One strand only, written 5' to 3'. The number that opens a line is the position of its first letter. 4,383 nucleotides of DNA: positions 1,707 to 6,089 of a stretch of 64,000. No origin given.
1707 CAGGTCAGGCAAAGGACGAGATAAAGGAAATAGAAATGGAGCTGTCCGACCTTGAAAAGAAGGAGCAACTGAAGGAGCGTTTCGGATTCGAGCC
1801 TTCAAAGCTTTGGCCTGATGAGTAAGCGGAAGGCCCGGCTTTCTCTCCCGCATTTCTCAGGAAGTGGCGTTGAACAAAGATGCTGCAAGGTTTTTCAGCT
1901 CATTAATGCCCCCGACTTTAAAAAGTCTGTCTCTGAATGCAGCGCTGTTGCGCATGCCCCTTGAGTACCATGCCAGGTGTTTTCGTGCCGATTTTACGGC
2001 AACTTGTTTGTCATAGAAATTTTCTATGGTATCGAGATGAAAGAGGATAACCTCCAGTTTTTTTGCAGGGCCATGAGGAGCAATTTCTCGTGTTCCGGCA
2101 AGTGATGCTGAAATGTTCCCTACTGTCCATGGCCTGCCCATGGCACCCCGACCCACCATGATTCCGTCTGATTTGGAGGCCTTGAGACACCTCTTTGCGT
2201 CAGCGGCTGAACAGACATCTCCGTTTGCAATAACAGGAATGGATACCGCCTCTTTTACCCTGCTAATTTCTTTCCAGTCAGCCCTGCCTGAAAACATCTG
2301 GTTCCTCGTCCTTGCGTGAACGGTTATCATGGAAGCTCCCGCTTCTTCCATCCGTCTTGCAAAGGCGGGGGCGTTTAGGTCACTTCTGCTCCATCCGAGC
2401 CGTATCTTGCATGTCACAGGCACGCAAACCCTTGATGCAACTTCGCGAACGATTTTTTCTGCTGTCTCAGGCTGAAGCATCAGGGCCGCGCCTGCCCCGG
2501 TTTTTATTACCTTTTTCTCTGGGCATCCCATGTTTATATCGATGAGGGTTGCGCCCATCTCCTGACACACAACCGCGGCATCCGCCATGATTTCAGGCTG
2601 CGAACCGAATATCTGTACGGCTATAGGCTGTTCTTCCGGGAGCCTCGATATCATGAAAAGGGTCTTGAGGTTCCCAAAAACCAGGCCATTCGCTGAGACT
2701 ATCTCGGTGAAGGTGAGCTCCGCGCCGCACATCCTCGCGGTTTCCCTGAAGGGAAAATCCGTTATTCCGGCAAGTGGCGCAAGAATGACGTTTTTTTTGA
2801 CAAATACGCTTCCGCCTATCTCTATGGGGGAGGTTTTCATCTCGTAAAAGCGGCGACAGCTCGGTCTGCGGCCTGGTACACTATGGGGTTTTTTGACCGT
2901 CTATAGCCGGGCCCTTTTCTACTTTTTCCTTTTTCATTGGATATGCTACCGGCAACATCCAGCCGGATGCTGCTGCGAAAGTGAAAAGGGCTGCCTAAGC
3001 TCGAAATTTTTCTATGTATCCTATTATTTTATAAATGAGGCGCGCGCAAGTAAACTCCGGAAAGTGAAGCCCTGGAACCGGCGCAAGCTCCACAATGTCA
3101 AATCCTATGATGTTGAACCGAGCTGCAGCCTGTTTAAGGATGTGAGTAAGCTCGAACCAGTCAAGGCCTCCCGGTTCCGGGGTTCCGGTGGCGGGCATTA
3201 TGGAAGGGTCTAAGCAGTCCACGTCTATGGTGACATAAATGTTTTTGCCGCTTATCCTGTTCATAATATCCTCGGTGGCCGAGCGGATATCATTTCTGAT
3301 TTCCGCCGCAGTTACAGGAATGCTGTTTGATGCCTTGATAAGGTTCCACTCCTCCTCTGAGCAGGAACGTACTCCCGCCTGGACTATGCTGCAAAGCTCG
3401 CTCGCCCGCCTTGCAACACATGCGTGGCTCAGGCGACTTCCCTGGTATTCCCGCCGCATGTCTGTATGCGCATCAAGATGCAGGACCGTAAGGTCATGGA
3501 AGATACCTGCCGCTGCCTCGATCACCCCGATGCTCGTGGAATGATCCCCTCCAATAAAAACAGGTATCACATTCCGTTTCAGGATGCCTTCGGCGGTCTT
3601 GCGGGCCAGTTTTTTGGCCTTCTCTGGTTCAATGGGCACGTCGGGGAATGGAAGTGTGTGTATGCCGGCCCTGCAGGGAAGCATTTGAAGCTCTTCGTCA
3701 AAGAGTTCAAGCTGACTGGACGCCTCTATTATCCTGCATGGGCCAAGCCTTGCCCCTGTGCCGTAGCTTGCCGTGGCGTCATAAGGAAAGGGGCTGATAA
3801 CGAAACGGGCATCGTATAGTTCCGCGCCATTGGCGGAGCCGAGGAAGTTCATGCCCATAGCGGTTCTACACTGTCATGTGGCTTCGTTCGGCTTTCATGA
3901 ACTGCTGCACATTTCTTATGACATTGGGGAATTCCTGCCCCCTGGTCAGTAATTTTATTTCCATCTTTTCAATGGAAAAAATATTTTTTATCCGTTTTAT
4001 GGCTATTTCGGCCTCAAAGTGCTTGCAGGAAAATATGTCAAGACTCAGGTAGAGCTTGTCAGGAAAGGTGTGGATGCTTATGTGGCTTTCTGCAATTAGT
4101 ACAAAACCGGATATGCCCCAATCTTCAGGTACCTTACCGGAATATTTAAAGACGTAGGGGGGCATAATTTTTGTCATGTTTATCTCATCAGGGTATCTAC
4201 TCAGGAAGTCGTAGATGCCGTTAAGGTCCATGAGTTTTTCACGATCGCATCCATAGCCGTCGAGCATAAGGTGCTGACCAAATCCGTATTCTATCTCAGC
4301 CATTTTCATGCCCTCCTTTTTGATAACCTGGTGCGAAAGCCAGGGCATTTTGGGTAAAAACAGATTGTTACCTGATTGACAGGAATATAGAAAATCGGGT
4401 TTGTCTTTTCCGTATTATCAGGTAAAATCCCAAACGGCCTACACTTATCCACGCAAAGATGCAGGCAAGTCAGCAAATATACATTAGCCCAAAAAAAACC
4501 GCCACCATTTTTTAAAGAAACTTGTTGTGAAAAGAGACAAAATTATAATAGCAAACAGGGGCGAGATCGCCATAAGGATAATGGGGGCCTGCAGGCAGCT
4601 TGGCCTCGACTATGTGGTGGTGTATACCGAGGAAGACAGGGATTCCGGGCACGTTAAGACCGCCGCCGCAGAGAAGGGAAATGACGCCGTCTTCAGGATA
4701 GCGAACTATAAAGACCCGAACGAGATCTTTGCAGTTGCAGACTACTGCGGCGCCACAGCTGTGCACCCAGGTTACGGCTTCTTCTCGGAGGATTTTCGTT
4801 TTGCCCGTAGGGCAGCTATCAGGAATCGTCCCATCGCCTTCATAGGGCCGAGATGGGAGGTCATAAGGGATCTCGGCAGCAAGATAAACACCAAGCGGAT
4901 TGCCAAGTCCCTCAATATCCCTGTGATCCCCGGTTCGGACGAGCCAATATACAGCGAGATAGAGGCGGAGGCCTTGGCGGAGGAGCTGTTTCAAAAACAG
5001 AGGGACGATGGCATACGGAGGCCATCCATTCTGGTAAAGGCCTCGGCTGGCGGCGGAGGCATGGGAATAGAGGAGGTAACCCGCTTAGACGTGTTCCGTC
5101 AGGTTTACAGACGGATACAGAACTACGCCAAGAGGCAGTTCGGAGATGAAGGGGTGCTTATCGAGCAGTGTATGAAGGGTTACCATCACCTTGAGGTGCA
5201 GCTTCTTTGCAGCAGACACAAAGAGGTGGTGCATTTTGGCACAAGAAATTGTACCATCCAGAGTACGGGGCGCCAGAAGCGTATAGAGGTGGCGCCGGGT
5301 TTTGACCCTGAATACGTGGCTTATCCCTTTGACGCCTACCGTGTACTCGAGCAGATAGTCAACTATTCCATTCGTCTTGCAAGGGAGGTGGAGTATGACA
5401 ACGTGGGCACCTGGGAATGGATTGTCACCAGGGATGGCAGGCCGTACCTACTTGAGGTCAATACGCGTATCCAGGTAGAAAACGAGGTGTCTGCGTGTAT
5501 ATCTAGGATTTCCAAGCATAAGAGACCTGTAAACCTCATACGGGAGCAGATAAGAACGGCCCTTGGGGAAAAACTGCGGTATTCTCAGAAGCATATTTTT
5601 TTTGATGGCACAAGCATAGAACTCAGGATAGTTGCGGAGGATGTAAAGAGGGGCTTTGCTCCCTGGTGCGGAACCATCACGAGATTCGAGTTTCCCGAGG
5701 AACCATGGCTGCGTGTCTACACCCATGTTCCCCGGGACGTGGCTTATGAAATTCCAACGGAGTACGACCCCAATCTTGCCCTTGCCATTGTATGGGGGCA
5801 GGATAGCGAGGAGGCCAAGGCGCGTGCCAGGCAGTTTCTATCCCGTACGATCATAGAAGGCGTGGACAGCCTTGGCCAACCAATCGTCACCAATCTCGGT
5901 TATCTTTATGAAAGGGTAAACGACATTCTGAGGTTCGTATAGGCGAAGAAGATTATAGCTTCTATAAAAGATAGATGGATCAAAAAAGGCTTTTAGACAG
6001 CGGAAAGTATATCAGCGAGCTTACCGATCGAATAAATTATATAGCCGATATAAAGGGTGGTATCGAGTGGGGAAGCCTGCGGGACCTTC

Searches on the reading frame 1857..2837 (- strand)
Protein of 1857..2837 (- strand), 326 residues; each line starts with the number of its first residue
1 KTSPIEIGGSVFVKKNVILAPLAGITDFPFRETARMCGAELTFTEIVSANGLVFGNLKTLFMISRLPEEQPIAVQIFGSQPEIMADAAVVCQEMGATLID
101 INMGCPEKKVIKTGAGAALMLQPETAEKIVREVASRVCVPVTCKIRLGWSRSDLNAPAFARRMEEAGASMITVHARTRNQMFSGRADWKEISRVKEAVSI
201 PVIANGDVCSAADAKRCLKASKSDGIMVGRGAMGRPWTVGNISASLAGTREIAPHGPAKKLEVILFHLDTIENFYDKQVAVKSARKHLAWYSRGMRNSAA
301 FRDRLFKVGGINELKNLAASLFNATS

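Call 69: search_protein_families(library=pfam, proteins=[window:1857-2837:-], max_evalue=0.001)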
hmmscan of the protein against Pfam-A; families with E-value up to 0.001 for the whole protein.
window:1857-2837:- (326 aa): 4 families
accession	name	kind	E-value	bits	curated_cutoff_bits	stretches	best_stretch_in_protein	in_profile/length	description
PF01207.24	Dus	-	1.6e-90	303.8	20.4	1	18-316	1-300/311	Dihydrouridine synthase (Dus)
PF00977.27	His_biosynth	-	1.6e-05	24.9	23.6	1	116-230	102-220/228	Histidine biosynthesis protein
PF01070.24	FMN_dh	-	8.6e-05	22.2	24.9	1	118-228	139-245/350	FMN-dependent dehydrogenase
PF01680.23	SOR_SNZ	-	0.00092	19.5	27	0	160-215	26-86/207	SOR/SNZ family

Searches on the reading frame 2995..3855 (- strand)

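Call 69: search_protein_families(library=pfam, proteins=[window:2995-3855:-], max_evalue=0.001)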
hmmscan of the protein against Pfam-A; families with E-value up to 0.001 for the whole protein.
window:2995-3855:- (286 aa): 1 family
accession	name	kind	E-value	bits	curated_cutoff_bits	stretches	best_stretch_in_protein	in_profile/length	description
PF00491.26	Arginase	-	5.4e-63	213.5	22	1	17-263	2-261/280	Arginase family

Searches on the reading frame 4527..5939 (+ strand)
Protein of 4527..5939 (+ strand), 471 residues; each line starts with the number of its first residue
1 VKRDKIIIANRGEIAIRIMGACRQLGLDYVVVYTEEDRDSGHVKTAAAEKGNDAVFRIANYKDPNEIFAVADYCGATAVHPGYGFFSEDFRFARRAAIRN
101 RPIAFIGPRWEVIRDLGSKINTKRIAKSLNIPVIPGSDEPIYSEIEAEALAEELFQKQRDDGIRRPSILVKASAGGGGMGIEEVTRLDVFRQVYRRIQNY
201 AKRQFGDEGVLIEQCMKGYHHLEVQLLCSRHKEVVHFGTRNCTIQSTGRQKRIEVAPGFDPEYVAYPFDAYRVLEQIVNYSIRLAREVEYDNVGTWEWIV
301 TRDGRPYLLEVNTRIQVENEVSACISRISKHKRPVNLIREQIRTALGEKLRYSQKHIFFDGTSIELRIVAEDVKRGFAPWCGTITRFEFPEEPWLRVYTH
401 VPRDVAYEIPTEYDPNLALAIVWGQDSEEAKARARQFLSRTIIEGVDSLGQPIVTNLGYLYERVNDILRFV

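Call 69: search_protein_families(library=pfam, proteins=[window:4527-5939:+], max_evalue=0.001)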
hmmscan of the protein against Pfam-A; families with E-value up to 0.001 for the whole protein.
window:4527-5939:+ (471 aa): 4 families
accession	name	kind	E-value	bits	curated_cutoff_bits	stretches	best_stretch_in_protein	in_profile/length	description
PF02786.22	CPSase_L_D2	-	9.9e-30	104.1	19.8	1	119-351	2-209/211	Carbamoyl-phosphate synthase L chain, ATP binding domain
PF00289.28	Biotin_carb_N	-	2.9e-29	102.2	25.5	1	4-113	3-110/110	Biotin carboxylase, N-terminal domain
PF02785.25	Biotin_carb_C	-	6.2e-19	68.5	32.4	1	365-447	1-81/108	Biotin carboxylase C-terminal domain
PF07478.18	Dala_Dala_lig_C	-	0.00068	19.6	24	0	168-313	39-174/204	D-ala D-ala ligase C-terminus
